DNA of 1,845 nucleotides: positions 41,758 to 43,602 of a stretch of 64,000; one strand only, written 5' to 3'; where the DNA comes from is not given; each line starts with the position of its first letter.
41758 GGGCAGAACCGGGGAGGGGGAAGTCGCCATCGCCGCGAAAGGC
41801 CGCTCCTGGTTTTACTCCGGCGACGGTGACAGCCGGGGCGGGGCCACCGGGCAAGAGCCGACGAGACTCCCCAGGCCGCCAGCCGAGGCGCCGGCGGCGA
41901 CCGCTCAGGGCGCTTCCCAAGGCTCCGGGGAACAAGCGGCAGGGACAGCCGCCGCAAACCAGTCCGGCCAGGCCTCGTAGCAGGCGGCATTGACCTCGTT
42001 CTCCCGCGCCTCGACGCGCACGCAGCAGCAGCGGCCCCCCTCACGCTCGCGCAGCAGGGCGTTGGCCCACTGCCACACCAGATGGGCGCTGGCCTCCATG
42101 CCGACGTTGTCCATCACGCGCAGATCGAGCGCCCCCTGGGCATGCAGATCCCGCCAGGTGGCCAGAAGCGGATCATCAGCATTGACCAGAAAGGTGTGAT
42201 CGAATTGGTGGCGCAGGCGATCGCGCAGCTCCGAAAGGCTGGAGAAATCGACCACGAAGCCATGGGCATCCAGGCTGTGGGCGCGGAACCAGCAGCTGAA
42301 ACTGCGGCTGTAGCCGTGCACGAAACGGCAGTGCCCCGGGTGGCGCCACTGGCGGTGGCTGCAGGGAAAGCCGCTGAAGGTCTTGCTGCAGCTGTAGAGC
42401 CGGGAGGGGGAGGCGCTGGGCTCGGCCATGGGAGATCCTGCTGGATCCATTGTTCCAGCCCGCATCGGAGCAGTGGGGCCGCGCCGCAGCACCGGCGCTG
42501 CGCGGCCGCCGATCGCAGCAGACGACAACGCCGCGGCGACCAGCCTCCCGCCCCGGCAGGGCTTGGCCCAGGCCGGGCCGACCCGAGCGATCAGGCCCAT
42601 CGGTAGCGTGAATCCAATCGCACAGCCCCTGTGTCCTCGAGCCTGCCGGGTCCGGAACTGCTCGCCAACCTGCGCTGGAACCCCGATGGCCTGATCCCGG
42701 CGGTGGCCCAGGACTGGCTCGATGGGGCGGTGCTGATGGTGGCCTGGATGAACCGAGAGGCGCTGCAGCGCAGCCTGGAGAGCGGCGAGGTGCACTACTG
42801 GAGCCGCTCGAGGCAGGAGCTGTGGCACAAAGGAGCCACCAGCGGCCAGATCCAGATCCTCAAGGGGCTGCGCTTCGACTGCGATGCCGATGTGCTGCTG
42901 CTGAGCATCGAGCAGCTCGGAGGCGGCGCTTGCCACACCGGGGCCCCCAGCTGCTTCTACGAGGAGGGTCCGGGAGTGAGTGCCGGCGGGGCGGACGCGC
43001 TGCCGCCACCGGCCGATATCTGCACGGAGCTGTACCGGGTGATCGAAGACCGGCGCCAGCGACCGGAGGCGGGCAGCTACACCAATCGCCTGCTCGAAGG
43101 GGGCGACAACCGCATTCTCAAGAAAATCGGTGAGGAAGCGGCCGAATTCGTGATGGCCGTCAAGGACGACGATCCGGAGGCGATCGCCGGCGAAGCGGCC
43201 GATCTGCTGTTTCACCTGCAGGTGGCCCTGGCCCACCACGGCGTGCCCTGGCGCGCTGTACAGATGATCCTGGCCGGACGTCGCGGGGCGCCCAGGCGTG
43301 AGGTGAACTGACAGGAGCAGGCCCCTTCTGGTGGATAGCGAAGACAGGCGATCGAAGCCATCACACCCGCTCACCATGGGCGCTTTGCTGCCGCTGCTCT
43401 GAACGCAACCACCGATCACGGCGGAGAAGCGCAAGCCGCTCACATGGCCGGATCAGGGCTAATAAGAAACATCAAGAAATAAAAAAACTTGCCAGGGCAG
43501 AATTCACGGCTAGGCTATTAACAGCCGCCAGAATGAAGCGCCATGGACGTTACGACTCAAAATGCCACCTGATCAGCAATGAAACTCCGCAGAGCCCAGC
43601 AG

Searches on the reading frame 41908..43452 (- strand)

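Call 60: search_protein_families(library=pfam, proteins=[window:41908-43452:-], max_evalue=0.000001)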
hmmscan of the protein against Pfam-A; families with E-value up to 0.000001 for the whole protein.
window:41908-43452:- (515 aa): 1 family
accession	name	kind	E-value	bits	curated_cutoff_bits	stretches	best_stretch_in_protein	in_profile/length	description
PF01242.24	PTPS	-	4.1e-22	78.8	22.4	1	360-493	6-119/121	6-pyruvoyl tetrahydropterin synthase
